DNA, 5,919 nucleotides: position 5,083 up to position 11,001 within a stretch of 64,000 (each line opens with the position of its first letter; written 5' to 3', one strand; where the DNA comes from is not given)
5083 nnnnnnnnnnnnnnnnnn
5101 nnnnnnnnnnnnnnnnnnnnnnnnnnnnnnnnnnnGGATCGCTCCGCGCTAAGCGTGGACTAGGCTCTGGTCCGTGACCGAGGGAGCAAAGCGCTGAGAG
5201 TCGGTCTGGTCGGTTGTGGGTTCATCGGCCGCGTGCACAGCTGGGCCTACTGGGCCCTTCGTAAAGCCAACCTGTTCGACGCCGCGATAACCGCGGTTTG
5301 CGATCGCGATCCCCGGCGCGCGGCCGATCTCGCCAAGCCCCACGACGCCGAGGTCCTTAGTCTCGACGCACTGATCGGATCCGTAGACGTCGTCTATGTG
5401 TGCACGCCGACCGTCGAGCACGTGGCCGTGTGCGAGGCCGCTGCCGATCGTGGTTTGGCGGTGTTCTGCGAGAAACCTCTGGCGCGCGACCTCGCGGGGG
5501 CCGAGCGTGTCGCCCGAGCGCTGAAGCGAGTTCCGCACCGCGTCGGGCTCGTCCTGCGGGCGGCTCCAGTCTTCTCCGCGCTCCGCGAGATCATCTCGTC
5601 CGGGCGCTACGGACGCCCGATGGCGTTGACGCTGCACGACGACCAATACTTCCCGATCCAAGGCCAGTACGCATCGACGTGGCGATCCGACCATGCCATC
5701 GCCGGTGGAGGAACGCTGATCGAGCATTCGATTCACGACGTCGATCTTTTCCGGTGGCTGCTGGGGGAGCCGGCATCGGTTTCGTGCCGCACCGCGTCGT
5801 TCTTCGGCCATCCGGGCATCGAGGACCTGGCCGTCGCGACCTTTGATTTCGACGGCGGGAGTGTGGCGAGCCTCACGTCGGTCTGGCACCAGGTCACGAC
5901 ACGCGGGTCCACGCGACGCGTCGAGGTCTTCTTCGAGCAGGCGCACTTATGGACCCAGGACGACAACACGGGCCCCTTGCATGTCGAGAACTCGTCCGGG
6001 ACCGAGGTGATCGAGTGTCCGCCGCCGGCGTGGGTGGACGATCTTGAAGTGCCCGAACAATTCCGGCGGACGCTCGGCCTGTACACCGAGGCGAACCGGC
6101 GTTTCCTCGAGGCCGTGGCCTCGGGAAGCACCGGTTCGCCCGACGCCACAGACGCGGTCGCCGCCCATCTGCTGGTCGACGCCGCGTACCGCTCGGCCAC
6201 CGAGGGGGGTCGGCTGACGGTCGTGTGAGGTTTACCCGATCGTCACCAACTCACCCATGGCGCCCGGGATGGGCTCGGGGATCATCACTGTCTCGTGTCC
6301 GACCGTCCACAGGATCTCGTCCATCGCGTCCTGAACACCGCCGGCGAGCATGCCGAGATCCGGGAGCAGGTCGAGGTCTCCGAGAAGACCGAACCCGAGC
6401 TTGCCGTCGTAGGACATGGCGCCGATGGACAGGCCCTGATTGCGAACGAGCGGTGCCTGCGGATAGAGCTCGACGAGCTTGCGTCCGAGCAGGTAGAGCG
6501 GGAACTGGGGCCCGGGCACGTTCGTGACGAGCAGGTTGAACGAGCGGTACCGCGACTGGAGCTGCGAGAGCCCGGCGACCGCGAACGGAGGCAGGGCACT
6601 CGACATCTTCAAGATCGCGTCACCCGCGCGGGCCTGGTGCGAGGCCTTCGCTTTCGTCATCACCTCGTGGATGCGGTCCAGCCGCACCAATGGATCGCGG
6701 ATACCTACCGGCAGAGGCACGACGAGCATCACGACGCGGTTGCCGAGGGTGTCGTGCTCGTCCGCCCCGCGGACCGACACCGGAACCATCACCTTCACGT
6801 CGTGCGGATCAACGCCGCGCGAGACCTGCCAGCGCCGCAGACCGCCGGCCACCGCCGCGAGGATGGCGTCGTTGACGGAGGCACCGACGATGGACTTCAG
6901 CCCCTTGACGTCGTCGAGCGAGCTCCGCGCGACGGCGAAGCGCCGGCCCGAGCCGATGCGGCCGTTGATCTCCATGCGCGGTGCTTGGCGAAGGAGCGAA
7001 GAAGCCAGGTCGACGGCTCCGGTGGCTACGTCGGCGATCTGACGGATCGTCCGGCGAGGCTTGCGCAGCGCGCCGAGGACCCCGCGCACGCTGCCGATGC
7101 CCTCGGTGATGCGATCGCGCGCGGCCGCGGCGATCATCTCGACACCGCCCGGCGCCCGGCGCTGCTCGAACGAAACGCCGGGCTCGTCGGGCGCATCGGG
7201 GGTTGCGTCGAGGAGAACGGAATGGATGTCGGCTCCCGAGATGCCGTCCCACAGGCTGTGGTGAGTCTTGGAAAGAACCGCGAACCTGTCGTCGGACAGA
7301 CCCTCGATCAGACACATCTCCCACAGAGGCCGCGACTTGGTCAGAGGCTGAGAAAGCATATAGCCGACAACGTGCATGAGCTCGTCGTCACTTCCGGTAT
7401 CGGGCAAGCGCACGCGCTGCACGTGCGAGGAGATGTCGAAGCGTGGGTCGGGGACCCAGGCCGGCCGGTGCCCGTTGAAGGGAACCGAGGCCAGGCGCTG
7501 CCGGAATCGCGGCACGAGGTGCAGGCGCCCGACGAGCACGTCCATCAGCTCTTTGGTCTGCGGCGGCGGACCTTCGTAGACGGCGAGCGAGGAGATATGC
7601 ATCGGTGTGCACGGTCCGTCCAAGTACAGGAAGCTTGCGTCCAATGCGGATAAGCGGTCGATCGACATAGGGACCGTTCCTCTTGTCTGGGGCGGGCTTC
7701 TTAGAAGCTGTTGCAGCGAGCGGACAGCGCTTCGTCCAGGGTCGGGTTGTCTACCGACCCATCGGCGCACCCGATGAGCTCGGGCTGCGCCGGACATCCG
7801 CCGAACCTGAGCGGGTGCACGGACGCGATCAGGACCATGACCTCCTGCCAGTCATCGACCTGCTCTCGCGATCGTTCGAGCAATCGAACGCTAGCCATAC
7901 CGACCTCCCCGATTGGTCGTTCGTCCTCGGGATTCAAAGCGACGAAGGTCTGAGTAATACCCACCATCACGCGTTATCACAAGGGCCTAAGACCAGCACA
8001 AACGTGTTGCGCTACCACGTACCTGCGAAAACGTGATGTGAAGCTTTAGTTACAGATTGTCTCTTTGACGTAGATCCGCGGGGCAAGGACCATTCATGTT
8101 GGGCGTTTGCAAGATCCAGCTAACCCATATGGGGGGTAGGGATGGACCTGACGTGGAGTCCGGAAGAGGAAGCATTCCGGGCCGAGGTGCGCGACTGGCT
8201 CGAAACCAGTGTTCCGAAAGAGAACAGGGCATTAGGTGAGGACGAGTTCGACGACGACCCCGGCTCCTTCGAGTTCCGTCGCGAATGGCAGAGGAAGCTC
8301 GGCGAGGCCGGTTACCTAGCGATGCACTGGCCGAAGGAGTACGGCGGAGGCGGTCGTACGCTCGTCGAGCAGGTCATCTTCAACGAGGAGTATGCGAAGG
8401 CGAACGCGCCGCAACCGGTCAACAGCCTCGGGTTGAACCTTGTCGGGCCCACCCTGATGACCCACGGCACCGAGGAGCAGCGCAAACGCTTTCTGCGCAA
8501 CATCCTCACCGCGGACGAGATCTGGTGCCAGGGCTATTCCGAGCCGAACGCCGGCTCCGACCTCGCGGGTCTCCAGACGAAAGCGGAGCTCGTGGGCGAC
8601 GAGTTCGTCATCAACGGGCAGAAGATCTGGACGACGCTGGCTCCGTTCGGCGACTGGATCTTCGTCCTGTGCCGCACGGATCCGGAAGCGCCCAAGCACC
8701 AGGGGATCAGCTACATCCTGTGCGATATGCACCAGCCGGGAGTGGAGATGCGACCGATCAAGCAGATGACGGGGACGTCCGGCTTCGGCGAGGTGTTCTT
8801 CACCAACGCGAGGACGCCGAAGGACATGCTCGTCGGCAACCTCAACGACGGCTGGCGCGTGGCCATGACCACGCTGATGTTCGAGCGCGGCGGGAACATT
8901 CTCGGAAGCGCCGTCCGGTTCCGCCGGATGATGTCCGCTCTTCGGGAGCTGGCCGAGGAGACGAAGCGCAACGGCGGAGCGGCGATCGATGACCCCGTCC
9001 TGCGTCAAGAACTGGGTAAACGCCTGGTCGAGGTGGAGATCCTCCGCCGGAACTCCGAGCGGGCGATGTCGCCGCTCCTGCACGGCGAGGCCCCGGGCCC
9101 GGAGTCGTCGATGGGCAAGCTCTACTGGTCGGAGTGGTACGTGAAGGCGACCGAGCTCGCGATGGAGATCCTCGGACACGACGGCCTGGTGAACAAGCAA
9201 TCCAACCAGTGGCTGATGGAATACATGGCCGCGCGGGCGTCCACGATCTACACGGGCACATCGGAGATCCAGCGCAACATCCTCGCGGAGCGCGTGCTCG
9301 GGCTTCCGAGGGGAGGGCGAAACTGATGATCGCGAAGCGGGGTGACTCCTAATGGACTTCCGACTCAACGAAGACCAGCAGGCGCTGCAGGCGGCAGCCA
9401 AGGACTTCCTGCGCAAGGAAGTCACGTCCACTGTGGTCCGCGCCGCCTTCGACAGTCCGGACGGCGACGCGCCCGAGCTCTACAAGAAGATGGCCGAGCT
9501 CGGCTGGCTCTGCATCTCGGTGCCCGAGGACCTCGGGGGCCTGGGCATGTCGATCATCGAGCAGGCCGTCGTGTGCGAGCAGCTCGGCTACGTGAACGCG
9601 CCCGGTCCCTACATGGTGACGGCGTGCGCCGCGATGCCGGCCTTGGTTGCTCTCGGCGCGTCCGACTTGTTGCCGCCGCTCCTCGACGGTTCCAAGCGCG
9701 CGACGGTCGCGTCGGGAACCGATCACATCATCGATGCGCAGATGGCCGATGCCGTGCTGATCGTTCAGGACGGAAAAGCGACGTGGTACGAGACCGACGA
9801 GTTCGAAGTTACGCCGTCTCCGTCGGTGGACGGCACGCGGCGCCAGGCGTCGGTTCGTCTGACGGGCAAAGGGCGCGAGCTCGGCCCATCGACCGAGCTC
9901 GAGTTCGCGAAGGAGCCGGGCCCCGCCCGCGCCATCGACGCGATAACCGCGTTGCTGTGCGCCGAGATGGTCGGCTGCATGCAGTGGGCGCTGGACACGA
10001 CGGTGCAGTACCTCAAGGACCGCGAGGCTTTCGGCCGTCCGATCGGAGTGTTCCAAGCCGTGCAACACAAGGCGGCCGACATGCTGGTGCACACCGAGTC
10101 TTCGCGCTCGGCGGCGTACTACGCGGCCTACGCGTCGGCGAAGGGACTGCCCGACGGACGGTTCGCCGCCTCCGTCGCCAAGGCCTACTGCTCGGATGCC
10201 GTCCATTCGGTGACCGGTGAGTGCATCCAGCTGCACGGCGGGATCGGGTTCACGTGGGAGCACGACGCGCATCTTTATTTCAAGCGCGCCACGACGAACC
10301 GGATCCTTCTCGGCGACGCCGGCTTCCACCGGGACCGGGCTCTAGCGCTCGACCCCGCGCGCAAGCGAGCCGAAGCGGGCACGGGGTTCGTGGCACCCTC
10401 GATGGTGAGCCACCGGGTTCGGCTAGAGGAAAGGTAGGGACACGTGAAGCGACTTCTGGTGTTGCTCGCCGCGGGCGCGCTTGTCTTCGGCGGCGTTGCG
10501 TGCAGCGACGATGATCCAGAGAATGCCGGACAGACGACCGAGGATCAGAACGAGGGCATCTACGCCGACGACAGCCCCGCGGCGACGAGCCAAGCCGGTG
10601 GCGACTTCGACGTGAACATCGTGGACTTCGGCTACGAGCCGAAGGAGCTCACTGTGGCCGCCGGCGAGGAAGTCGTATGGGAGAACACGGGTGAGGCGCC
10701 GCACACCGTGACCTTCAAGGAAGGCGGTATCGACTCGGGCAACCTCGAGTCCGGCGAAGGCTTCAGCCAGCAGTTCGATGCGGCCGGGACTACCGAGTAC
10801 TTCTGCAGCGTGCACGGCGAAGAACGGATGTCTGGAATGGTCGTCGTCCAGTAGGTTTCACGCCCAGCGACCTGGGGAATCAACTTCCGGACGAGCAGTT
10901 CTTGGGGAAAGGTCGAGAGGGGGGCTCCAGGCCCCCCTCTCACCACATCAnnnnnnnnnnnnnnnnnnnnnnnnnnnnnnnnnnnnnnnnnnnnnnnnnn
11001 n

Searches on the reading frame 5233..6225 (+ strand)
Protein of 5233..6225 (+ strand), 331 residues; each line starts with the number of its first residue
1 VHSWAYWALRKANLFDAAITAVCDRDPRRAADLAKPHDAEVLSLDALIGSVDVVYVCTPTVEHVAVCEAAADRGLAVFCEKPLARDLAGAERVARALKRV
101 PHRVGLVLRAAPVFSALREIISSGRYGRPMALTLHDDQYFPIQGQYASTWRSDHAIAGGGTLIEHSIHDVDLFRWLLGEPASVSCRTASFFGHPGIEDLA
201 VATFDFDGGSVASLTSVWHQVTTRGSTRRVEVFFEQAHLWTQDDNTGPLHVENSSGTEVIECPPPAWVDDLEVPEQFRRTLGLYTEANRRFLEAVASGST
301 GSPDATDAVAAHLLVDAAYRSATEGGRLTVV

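Call 51: search_protein_families(library=pfam, proteins=[window:5233-6225:+], max_evalue=0.0001)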
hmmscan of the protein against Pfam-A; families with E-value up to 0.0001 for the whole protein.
window:5233-6225:+ (331 aa): 3 families
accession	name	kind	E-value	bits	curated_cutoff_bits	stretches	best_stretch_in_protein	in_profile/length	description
PF22725.1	GFO_IDH_MocA_C3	-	1.5e-24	86.8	27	1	114-237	1-121/124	GFO/IDH/MocA C-terminal domain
PF02894.22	GFO_IDH_MocA_C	-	5.1e-20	72.7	22.9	1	118-329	1-217/218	Oxidoreductase family, C-terminal alpha/beta domain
PF01408.29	GFO_IDH_MocA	-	1.8e-16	61.4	24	1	16-103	25-115/120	Oxidoreductase family, NAD-binding Rossmann fold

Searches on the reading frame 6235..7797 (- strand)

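Call 51: search_protein_families(library=pfam, proteins=[window:6235-7797:-], max_evalue=0.0001)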
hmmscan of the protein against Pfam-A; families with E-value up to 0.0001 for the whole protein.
window:6235-7797:- (521 aa): 2 families
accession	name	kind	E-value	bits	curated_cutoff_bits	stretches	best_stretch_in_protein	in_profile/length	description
PF03007.21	WS_DGAT_cat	-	2.1e-61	208.5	23.6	1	49-311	1-262/263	Wax ester synthase/diacylglycerol acyltransferase catalytic domain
PF06974.18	WS_DGAT_C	-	1.4e-34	119.7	20.7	1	352-495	2-144/145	WS/DGAT C-terminal domain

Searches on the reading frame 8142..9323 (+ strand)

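Call 51: search_protein_families(library=pfam, proteins=[window:8142-9323:+], max_evalue=0.0001)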
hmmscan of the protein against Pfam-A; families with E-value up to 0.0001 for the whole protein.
window:8142-9323:+ (394 aa): 3 families
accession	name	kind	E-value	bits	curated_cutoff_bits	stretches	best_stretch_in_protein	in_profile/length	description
PF00441.29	Acyl-CoA_dh_1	-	7.7e-35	120.7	22.4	1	235-386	1-150/150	Acyl-CoA dehydrogenase, C-terminal domain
PF02771.21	Acyl-CoA_dh_N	-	8.1e-23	81.4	22.9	1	6-123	1-111/113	Acyl-CoA dehydrogenase, N-terminal domain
PF02770.24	Acyl-CoA_dh_M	-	1.7e-21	76.6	33.3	1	129-222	1-96/97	Acyl-CoA dehydrogenase, middle domain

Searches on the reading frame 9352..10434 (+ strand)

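Call 51: search_protein_families(library=pfam, proteins=[window:9352-10434:+], max_evalue=0.0001)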
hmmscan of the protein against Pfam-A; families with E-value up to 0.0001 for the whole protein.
window:9352-10434:+ (361 aa): 2 families
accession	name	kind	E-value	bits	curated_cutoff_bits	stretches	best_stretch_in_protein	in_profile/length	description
PF00441.29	Acyl-CoA_dh_1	-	5.3e-32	111.5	22.4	1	201-328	17-143/150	Acyl-CoA dehydrogenase, C-terminal domain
PF02771.21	Acyl-CoA_dh_N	-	1.7e-18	67.5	22.9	1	6-103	1-98/113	Acyl-CoA dehydrogenase, N-terminal domain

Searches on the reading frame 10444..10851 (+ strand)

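Call 51: search_protein_families(library=pfam, proteins=[window:10444-10851:+], max_evalue=0.0001)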
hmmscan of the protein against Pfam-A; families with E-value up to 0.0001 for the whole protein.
window:10444-10851:+ (136 aa): 2 families
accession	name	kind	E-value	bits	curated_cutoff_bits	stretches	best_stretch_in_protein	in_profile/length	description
PF00127.26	Copper-bind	-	1.7e-12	48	21.2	1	56-136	6-99/99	Copper binding proteins, plastocyanin/azurin family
PF13473.12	Cupredoxin_1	-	1.5e-09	38.2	27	1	49-135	17-104/104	Cupredoxin-like domain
